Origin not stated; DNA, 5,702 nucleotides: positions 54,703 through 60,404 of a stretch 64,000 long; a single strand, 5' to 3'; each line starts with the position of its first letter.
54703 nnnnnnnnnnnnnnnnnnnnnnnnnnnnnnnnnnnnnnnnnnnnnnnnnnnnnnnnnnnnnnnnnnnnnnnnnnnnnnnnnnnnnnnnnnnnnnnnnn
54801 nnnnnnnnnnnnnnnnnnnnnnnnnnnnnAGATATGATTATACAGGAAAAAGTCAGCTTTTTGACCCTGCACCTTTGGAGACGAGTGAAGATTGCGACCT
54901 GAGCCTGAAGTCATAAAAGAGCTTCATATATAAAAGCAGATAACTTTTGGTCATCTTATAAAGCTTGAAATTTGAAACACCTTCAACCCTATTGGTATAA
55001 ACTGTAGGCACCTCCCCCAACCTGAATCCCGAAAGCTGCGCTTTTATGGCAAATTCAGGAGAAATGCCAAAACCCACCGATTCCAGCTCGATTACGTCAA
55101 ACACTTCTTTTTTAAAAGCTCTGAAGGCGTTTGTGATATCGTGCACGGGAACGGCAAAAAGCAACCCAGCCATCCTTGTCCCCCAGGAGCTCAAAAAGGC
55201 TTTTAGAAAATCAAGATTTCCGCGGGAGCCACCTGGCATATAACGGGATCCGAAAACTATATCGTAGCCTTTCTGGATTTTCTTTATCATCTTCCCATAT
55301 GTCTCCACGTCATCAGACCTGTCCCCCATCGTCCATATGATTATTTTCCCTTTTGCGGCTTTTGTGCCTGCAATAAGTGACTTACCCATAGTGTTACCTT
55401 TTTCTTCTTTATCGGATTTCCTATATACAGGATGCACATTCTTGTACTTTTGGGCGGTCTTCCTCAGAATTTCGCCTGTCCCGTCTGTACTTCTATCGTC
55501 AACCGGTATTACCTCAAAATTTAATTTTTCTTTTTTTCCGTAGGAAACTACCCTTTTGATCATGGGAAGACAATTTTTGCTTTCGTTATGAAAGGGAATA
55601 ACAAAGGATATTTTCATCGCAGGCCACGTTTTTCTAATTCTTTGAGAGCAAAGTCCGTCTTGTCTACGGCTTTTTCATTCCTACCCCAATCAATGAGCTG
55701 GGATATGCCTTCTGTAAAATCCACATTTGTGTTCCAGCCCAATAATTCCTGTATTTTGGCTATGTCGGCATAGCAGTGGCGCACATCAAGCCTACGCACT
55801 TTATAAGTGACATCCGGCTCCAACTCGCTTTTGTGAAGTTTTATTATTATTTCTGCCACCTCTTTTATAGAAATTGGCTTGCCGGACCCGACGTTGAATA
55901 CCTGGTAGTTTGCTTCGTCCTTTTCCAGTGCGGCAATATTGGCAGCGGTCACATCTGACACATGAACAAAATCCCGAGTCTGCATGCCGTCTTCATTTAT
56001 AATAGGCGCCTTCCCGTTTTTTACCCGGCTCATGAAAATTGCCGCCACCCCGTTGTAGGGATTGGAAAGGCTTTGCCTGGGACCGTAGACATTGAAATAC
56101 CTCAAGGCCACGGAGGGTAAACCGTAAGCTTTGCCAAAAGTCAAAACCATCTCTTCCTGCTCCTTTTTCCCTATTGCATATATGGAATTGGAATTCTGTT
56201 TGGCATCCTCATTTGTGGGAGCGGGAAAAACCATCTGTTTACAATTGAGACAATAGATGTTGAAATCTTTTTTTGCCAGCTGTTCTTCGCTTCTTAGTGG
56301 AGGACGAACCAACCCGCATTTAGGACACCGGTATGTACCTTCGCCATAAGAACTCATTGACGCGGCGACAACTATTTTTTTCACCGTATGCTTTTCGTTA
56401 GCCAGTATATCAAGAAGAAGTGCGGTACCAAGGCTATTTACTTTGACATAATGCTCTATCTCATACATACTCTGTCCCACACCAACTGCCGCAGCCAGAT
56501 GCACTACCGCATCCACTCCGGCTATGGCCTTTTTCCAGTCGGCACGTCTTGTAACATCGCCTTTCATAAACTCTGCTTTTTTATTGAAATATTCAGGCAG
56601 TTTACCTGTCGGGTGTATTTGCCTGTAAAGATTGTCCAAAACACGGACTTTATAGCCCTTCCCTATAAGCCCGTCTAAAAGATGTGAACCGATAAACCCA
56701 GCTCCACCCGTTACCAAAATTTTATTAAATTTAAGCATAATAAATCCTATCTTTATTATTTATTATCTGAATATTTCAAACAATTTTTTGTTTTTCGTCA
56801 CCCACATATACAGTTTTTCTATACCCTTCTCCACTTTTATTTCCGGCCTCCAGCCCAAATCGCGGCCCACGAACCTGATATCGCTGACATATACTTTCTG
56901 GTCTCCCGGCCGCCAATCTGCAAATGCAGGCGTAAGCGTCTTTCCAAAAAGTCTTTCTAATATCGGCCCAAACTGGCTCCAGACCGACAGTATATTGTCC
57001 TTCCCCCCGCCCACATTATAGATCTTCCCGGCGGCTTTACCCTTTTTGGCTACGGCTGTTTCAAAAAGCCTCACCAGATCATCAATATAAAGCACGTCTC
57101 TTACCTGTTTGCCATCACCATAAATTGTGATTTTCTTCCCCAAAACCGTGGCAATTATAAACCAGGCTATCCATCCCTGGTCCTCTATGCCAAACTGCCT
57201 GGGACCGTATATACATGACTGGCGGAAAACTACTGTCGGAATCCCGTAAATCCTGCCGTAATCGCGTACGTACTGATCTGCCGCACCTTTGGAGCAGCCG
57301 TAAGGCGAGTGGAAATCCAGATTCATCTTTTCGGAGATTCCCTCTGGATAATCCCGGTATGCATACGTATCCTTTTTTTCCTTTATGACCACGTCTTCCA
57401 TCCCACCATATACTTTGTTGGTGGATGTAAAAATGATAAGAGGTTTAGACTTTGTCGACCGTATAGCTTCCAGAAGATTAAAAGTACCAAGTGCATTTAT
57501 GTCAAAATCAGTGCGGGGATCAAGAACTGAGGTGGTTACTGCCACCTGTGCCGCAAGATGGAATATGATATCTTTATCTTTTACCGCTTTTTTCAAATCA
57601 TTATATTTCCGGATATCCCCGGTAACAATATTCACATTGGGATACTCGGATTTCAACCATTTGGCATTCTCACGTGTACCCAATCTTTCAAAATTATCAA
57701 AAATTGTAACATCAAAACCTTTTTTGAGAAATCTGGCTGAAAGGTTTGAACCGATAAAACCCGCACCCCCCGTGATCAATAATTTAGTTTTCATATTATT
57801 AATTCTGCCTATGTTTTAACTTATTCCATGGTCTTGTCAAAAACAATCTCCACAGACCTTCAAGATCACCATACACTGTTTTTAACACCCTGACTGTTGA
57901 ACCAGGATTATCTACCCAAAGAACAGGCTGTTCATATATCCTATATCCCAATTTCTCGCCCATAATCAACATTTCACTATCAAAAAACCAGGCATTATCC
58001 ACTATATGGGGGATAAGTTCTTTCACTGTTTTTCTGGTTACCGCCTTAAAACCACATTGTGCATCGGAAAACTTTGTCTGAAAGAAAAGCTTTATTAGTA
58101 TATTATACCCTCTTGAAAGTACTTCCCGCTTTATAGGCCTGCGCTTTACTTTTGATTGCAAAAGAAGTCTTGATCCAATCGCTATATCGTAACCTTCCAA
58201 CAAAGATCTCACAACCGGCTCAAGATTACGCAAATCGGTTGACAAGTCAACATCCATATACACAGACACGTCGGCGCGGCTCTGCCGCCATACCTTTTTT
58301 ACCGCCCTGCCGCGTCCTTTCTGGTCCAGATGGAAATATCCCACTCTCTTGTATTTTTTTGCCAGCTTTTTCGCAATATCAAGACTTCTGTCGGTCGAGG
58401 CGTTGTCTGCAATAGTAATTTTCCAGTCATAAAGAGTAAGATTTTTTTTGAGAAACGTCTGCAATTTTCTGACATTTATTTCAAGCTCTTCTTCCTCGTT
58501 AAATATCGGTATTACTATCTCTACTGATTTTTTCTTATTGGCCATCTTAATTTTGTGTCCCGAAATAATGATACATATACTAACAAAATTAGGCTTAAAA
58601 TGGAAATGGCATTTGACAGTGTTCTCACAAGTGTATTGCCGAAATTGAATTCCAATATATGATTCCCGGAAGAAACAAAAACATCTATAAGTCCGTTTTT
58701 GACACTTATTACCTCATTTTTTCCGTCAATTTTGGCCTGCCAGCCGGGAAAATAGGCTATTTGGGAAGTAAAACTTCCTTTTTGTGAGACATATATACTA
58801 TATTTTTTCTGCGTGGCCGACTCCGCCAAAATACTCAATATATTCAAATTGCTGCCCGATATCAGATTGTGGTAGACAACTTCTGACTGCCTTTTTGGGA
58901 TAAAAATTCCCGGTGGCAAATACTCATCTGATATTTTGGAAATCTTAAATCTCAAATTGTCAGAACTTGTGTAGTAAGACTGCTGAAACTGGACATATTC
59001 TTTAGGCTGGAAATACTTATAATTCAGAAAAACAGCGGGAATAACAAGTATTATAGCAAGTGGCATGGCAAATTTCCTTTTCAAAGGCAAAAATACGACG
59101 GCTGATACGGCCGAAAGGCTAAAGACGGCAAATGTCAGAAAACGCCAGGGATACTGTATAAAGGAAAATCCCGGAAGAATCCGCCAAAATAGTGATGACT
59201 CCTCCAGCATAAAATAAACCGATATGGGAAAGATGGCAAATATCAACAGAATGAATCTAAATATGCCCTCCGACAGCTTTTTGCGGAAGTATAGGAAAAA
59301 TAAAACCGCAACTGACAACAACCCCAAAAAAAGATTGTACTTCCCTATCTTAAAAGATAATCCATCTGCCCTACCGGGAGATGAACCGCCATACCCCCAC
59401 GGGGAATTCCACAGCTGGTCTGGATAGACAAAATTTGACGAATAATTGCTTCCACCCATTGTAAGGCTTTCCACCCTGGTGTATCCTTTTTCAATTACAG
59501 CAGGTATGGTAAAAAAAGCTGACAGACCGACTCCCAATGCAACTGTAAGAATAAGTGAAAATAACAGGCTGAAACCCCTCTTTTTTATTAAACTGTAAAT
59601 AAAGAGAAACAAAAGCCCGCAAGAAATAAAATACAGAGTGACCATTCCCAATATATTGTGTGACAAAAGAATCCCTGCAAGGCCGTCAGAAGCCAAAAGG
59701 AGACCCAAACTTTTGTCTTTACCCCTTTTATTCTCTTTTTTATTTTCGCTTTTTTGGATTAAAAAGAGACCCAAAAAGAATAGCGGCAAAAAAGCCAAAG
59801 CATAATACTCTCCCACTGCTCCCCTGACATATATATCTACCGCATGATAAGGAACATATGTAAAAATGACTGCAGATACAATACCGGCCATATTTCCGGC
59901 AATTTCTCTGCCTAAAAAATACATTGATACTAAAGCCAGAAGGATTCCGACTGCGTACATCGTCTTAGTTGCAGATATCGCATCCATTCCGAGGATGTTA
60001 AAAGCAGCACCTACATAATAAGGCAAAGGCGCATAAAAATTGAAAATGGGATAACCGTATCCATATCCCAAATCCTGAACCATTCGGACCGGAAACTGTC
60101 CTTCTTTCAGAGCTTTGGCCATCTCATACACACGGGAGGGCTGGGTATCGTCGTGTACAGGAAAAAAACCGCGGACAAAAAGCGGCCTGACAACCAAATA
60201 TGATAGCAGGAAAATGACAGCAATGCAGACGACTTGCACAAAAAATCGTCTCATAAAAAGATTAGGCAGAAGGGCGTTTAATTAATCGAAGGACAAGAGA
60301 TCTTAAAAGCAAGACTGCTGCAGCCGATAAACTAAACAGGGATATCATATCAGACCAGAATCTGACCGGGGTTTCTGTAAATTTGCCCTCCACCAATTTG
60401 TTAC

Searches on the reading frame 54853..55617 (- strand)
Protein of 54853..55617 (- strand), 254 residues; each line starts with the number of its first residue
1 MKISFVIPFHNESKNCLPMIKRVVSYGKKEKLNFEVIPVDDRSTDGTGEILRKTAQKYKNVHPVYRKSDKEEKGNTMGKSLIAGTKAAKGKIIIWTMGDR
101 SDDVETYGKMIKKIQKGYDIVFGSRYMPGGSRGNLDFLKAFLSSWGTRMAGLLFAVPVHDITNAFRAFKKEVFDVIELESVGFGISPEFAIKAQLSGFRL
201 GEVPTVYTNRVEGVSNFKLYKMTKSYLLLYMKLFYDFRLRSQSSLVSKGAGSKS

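Call 46: search_protein_families(library=ncbifam, proteins=[window:54853-55617:-], max_evalue=1e-10)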
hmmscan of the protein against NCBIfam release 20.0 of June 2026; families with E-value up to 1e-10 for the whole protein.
window:54853-55617:- (254 aa): 4 families
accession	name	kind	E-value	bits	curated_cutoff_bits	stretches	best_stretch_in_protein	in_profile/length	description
TIGR04182.1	glyco_TIGR04182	equivalog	1.7e-15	57.2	325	1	3-214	2-197/293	S-layer glycoprotein N-glycosyltransferase AglJ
NF047588.1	GlcsyltransPgfSStrep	equivalog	1.4e-14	54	500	1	1-175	1-166/308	glycosyltransferase PgfS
NF041391.1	DPhHxTase_Halo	equivalog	2.8e-12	46.1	375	1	34-211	25-187/213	dolichyl-phosphate hexose transferase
NF007986.1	PRK10714.1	equivalog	9.2e-11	41.3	529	1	2-126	7-127/316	undecaprenyl-phosphate 4-deoxy-4-formamido-L-arabinose transferase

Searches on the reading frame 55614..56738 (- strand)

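Call 44: search_protein_families(library=pfam, proteins=[window:55614-56738:-], max_evalue=0.001)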
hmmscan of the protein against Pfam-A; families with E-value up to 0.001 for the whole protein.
window:55614-56738:- (374 aa): 9 families
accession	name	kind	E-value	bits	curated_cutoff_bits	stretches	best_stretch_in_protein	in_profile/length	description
PF01370.27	Epimerase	-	2.6e-49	168.3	20.9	1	7-284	1-240/240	NAD dependent epimerase/dehydratase family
PF16363.11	GDP_Man_Dehyd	-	1.8e-46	159.6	27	2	173-347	139-331/332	GDP-mannose 4,6 dehydratase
PF01073.25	3Beta_HSD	-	1.6e-22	80.3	22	1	8-133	1-122/280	3-beta hydroxysteroid dehydrogenase/isomerase family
PF07993.18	NAD_binding_4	-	2.5e-12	46.9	20.1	1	9-260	1-251/258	Male sterility protein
PF02719.21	Polysacc_synt_2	-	4.7e-12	46.1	20.2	1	7-124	1-125/293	Polysaccharide biosynthesis protein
PF13460.12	NAD_binding_10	-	2.4e-08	34.5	27.2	1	11-133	1-104/184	NAD(P)H-binding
PF00106.31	adh_short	-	2.6e-07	30.8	26.6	1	6-142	2-155/195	short chain dehydrogenase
PF05368.20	NmrA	-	5e-06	26.8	27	1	5-83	3-78/298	NmrA-like family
PF04321.23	RmlD_sub_bind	-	8.1e-05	22.3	27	0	6-108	2-85/287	RmlD substrate binding domain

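Call 46: search_protein_families(library=ncbifam, proteins=[window:55614-56738:-], max_evalue=1e-10)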
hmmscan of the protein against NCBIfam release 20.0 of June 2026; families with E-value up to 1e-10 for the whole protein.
window:55614-56738:- (374 aa): 19 families
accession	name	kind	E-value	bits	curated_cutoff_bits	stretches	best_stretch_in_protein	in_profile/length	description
TIGR01179.1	galE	equivalog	5.7e-45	153.6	262.3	2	173-355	131-328/332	UDP-glucose 4-epimerase GalE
TIGR04180.1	EDH_00030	hypoth_equivalog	5.1e-43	147.2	475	2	174-338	132-295/297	NAD-dependent 4,6-dehydratase LegB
TIGR01181.1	dTDP_gluc_dehyt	equivalog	9e-39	133.4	365.1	2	176-356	140-315/321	dTDP-glucose 4,6-dehydratase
NF011728.1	PRK15181.1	equivalog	4.6e-31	108.1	760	1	181-352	159-337/348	Vi polysaccharide biosynthesis UDP-N-acetylglucosaminuronic acid C-4 epimerase TviC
TIGR02197.1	heptose_epim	equivalog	2.3e-30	105.9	274.6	1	180-351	131-312/316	ADP-glyceromanno-heptose 6-epimerase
NF007956.0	PRK10675.1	subfamily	1.4e-22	80.3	394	1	6-133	2-130/338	UDP-glucose 4-epimerase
NF008360.0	PRK11150.1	equivalog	2.7e-20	72.8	452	1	186-330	139-284/310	ADP-glyceromanno-heptose 6-epimerase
NF007490.0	PRK10084.1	subfamily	9.2e-19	67.6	649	0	178-354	158-336/361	dTDP-glucose 4,6-dehydratase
TIGR03466.1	HpnA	hypoth_equivalog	3.1e-18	65.8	367.65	1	6-130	2-116/327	hopanoid-associated sugar epimerase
NF042422.1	oxyalk_red_OleD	equivalog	1.1e-17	64.4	580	1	6-129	2-112/329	2-alkyl-3-oxoalkanoate reductase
NF007582.0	PRK10217.1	equivalog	1.3e-15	57.4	698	0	5-111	2-111/355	dTDP-glucose 4,6-dehydratase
NF008872.0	PRK11908.1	equivalog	1.4e-14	53.9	294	0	183-307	145-276/349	bifunctional UDP-4-keto-pentose/UDP-xylose synthase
NF047922.1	GDPFucSynFcl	equivalog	2.8e-14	53.3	500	1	182-351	129-300/308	GDP-L-fucose synthase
NF042423.1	oxyalk_red_Shew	equivalog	1.1e-12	47.7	580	0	3-129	7-120/331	2-alkyl-3-oxoalkanoate reductase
NF050030.1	thlkprotThyD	equivalog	2.5e-12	46.6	400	0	6-133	2-129/305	thylakoid membrane protein ThyD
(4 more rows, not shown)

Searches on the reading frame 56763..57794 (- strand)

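Call 6: search_protein_families(library=pfam, proteins=[window:56763-57794:-])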
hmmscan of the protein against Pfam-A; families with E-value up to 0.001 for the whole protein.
window:56763-57794:- (343 aa): 9 families
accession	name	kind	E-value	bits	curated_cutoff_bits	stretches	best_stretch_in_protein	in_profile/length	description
PF16363.11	GDP_Man_Dehyd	-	7.7e-53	180.5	27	1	6-327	1-331/332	GDP-mannose 4,6 dehydratase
PF01370.27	Epimerase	-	9.4e-51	173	20.9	1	6-262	2-240/240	NAD dependent epimerase/dehydratase family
PF01073.25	3Beta_HSD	-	4.4e-20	72.3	22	1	6-242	1-223/280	3-beta hydroxysteroid dehydrogenase/isomerase family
PF07993.18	NAD_binding_4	-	7.6e-19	68.3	20.1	1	7-241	1-255/258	Male sterility protein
PF04321.23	RmlD_sub_bind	-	2.3e-11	43.8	27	1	4-198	2-154/287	RmlD substrate binding domain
PF02719.21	Polysacc_synt_2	-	1.7e-10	41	20.2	1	5-128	1-131/293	Polysaccharide biosynthesis protein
PF13460.12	NAD_binding_10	-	1.2e-06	28.9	27.2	1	9-125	1-99/184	NAD(P)H-binding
PF00106.31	adh_short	-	1.4e-06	28.3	26.6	1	5-73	3-70/195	short chain dehydrogenase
PF05368.20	NmrA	-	2.2e-05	24.7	27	1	1-82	1-78/298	NmrA-like family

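Call 46: search_protein_families(library=ncbifam, proteins=[window:56763-57794:-], max_evalue=1e-10)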
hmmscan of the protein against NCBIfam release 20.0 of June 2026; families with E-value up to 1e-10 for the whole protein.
window:56763-57794:- (343 aa): 19 families
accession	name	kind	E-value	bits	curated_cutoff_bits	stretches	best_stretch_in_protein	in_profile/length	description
TIGR01181.1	dTDP_gluc_dehyt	equivalog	6e-56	189.8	365.1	1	4-338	1-317/321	dTDP-glucose 4,6-dehydratase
NF007490.0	PRK10084.1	subfamily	1e-41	143.1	649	1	4-338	2-340/361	dTDP-glucose 4,6-dehydratase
TIGR01179.1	galE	equivalog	1.4e-41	142.5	262.3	1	4-337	1-330/332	UDP-glucose 4-epimerase GalE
TIGR04180.1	EDH_00030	hypoth_equivalog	9.9e-40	136.4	475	1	6-266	2-242/297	NAD-dependent 4,6-dehydratase LegB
NF007582.0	PRK10217.1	equivalog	2.8e-36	125.4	698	1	4-337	3-336/355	dTDP-glucose 4,6-dehydratase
NF007956.0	PRK10675.1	subfamily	1.6e-26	93.3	394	1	4-143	2-142/338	UDP-glucose 4-epimerase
NF011728.1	PRK15181.1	equivalog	1.6e-24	86.6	760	1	4-333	17-338/348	Vi polysaccharide biosynthesis UDP-N-acetylglucosaminuronic acid C-4 epimerase TviC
TIGR02622.1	CDP_4_6_dhtase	equivalog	1.9e-24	86.4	278.45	1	2-179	4-168/352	CDP-glucose 4,6-dehydratase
NF043036.1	ErythonDh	equivalog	8.4e-22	77.8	325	1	4-181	2-165/321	D-erythronate dehydrogenase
TIGR02197.1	heptose_epim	equivalog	2.2e-20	73.1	274.6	1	5-266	1-246/316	ADP-glyceromanno-heptose 6-epimerase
NF008872.0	PRK11908.1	equivalog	1.9e-19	69.9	294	1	3-271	2-260/349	bifunctional UDP-4-keto-pentose/UDP-xylose synthase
NF042422.1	oxyalk_red_OleD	equivalog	1.4e-17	64.1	580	1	4-264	2-234/329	2-alkyl-3-oxoalkanoate reductase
NF005998.1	PRK08125.1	equivalog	7.2e-16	57.7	777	1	2-326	315-643/649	bifunctional UDP-4-amino-4-deoxy-L-arabinose formyltransferase/UDP-glucuronic acid oxidase ArnA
NF042423.1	oxyalk_red_Shew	equivalog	7.5e-16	58.1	580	1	3-260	9-237/331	2-alkyl-3-oxoalkanoate reductase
TIGR03466.1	HpnA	hypoth_equivalog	8.4e-16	57.8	367.65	1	4-253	2-221/327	hopanoid-associated sugar epimerase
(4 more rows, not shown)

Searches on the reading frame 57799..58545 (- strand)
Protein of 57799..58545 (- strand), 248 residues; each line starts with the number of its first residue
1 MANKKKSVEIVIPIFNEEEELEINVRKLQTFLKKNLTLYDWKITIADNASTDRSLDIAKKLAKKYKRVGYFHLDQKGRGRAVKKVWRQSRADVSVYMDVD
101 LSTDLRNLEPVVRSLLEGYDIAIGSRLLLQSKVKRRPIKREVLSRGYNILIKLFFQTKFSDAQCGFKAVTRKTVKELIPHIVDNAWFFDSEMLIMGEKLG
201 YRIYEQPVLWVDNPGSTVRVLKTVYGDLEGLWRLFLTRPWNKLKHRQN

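Call 46: search_protein_families(library=ncbifam, proteins=[window:57799-58545:-], max_evalue=1e-10)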
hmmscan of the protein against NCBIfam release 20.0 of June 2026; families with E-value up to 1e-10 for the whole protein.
window:57799-58545:- (248 aa): 1 family
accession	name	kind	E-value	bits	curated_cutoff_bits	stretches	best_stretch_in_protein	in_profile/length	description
NF047588.1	GlcsyltransPgfSStrep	equivalog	4e-14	52.6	500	1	8-178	3-168/308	glycosyltransferase PgfS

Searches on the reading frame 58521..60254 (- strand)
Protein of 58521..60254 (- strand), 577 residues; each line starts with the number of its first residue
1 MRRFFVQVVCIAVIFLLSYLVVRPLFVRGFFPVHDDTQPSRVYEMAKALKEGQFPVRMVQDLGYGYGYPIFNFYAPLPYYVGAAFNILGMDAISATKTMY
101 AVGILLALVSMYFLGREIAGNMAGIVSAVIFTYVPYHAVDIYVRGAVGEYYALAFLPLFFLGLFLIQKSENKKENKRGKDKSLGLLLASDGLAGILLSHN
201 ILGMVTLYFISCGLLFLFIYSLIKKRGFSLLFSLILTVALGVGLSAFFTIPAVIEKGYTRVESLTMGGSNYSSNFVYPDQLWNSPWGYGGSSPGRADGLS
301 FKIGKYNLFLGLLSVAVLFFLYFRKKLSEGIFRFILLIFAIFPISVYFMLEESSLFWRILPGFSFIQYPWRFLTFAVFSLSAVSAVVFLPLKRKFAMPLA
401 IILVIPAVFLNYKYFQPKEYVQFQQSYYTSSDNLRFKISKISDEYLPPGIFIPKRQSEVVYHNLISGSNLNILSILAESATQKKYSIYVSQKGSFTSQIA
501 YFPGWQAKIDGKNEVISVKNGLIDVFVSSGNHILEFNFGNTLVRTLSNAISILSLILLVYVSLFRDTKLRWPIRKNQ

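Call 43: search_protein_families(library=pfam, proteins=[window:58521-60254:-], max_evalue=0.01)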
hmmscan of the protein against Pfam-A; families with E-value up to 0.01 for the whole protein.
window:58521-60254:- (577 aa): 1 family
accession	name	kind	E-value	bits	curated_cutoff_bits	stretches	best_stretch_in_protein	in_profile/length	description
PF10131.15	PTPS_related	-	6.2e-11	41.9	26.4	1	71-415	1-312/621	6-pyruvoyl-tetrahydropterin synthase related domain; membrane protein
